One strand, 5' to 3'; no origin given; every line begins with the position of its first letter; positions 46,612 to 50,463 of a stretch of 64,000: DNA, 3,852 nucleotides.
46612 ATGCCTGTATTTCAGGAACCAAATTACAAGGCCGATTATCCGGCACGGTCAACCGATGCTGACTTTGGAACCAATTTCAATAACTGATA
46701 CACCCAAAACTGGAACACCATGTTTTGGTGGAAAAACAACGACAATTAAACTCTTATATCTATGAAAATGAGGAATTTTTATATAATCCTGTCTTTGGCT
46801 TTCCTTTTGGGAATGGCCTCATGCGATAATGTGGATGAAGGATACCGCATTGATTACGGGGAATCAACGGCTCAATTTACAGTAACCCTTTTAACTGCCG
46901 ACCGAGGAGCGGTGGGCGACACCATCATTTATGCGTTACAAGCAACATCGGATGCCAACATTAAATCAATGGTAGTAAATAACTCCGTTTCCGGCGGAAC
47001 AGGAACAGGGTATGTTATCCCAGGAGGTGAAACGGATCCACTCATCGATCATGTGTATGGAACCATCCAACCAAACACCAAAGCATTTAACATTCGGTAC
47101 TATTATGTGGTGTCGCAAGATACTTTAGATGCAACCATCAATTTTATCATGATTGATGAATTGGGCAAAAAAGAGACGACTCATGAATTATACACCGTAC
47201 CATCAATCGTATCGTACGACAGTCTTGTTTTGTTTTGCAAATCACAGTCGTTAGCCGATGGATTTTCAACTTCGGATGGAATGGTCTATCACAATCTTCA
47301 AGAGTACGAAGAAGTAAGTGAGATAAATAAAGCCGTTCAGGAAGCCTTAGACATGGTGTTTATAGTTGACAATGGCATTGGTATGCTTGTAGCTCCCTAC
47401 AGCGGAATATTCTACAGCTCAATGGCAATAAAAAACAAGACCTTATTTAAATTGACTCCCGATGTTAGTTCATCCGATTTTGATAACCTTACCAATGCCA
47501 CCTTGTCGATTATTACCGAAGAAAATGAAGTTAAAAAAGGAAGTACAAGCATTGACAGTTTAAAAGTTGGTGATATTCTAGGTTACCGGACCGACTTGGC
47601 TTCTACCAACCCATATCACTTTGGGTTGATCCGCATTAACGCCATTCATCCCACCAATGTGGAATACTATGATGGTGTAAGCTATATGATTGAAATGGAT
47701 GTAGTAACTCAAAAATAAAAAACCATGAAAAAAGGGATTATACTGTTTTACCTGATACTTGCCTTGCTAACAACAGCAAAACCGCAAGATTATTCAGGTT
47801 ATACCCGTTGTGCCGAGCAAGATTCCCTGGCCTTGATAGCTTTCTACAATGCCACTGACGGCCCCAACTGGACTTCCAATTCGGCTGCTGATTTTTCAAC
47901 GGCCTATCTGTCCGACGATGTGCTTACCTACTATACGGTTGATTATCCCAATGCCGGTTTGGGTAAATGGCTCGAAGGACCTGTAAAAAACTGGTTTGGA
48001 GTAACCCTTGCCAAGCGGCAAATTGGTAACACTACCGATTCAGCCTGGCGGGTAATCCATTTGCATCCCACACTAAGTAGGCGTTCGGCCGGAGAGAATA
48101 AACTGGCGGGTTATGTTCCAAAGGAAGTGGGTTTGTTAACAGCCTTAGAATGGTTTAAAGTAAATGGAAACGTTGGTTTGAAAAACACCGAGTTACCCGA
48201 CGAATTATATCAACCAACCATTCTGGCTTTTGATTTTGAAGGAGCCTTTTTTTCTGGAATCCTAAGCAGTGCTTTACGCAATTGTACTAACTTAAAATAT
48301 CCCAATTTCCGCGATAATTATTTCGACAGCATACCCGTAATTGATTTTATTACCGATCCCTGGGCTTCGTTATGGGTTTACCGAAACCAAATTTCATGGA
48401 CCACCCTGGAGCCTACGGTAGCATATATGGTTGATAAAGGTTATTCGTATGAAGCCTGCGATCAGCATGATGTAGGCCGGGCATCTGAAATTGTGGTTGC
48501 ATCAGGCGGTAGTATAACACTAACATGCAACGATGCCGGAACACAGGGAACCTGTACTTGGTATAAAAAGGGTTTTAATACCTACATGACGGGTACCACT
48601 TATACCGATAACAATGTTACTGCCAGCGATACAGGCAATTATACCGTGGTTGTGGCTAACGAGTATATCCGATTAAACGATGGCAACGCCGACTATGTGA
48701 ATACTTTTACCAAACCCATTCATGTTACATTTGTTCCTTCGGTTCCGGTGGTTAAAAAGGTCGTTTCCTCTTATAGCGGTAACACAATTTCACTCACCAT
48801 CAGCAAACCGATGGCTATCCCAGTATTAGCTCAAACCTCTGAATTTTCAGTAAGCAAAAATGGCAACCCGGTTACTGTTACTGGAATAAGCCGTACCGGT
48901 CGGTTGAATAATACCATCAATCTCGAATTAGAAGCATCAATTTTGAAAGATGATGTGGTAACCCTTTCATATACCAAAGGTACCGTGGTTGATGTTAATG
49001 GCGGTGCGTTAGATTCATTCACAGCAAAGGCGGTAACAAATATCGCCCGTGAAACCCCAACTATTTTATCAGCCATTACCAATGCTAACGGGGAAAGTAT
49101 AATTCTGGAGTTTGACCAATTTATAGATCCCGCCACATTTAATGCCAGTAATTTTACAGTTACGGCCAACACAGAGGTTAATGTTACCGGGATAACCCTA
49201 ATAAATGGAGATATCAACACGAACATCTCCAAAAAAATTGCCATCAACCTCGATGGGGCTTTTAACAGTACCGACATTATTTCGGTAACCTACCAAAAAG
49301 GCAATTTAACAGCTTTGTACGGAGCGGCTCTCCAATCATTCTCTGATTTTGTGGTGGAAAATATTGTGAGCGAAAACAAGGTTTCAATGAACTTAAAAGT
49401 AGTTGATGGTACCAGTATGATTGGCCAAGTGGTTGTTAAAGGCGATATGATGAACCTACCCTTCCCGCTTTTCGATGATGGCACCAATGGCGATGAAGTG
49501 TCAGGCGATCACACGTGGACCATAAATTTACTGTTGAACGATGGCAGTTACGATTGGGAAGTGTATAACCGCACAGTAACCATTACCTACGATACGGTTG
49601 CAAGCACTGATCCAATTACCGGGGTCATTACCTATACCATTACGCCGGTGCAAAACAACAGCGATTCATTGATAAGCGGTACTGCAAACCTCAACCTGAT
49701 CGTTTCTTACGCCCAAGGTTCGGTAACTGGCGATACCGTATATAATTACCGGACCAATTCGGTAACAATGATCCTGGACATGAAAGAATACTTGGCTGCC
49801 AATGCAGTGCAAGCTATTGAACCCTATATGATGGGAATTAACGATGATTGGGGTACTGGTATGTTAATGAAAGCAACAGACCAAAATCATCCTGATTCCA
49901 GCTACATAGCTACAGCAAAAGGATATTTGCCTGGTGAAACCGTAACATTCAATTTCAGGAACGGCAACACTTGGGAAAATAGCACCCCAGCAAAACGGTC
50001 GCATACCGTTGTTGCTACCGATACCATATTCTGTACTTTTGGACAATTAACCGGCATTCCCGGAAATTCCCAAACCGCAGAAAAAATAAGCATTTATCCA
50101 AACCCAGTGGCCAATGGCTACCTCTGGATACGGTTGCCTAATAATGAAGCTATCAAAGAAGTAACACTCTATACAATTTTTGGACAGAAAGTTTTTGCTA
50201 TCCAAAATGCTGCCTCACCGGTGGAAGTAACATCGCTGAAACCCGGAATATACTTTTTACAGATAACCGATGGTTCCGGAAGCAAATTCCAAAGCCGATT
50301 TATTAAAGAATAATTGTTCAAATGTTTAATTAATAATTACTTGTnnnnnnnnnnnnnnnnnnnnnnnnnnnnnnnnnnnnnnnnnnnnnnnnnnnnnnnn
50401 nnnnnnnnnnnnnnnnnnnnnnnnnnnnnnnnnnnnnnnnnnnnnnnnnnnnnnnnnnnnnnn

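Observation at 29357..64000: Complete myo-inositol catabolic operon fused to a SusC/SusD polysaccharide-utilisation locus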

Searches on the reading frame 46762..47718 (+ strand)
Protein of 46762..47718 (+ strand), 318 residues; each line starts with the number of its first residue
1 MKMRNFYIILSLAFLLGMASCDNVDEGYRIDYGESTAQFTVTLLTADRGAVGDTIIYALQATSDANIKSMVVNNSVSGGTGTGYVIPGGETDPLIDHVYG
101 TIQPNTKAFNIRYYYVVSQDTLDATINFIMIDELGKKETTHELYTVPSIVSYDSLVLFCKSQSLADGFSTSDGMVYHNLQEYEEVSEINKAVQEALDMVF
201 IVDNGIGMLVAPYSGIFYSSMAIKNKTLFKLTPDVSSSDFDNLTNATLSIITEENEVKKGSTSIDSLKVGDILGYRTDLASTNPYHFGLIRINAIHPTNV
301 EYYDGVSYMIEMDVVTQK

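Call 4: search_protein_families(library=pfam, proteins=[window:46762-47718:+])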
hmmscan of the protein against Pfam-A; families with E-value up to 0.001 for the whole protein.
window:46762-47718:+ (318 aa): 0 families

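Call 7: search_protein_families(library=ncbifam, proteins=[window:46762-47718:+])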
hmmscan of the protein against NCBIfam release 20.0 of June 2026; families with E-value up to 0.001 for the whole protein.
window:46762-47718:+ (318 aa): 0 families

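Call 61: search_protein_families(library=pfam, max_evalue=0.01, proteins=[window:46762-47718:+])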
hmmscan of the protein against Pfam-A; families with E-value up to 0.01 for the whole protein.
window:46762-47718:+ (318 aa): 0 families

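Call 85: predict_structure(protein=window:46762-47718:+)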
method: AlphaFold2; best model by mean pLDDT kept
length: 318 residues; sequences in the alignment: 1
mean_pLDDT: 34.6   pTM: 0.26
mean pLDDT of the five models: 34.6, 30.8, 29.6, 29.5, 29.3
residues with pLDDT >= 90: 0; 70-90: 0; 50-70: 1; < 50: 317
segments of 3 or more residues with pLDDT < 50: 1-129, 131-318
pLDDT, mean of each block of 10 residues (from residue 1): 34 29 39 45 39 41 47 42 33 31 37 40 45 45 35 25 26 31 36 34 28 30 33 38 38 33 30 29 31 28 26 25
secondary structure, 60 per line:
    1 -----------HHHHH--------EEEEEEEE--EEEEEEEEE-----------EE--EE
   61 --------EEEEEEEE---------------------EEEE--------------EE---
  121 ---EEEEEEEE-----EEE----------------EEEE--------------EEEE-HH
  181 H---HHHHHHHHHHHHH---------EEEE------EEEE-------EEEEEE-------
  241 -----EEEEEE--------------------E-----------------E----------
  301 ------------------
elements in order: H12-16 E25-32 E35-43 E69-76 E98-101 E124-131 E137-139 E156-159 E174-177 H185-197 E207-210 E217-220 E228-233 E246-251

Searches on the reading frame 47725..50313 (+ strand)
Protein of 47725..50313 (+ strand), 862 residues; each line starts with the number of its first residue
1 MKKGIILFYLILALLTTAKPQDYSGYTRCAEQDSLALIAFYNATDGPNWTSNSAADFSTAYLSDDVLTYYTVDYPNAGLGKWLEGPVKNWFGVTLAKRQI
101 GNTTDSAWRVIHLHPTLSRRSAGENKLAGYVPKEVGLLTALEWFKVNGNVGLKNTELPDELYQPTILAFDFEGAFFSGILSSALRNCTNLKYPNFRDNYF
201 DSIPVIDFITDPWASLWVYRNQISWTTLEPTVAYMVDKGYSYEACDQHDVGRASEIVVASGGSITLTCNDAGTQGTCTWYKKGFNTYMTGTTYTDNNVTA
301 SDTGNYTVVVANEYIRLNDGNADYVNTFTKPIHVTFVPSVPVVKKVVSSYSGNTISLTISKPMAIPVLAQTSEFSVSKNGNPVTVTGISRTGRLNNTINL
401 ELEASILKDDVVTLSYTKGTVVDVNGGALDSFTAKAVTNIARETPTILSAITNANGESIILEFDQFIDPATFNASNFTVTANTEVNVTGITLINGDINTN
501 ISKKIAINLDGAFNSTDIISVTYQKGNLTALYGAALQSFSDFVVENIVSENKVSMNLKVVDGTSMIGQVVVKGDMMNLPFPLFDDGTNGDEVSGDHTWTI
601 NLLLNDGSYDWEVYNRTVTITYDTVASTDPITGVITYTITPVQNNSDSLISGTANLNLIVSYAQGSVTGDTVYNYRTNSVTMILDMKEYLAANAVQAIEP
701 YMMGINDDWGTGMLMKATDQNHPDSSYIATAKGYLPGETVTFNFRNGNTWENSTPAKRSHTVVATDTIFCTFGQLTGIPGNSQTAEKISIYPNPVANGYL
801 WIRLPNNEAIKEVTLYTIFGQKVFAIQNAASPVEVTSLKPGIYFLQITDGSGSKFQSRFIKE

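Call 4: search_protein_families(library=pfam, proteins=[window:47725-50313:+])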
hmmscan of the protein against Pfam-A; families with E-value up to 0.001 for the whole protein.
window:47725-50313:+ (862 aa): 4 families
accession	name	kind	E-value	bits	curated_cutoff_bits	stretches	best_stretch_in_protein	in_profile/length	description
PF18962.6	Por_Secre_tail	-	5.6e-09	36.6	27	1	790-857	1-71/75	Secretion system C-terminal sorting domain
PF13927.12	Ig_3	-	1.6e-06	28.9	30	1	255-312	10-78/78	Immunoglobulin domain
PF13753.12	SWM_repeat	-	2.1e-06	28.3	27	1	368-420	34-85/86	Putative flagellar system-associated repeat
PF13895.12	Ig_2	-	0.00084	20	27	0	253-314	6-67/79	Immunoglobulin domain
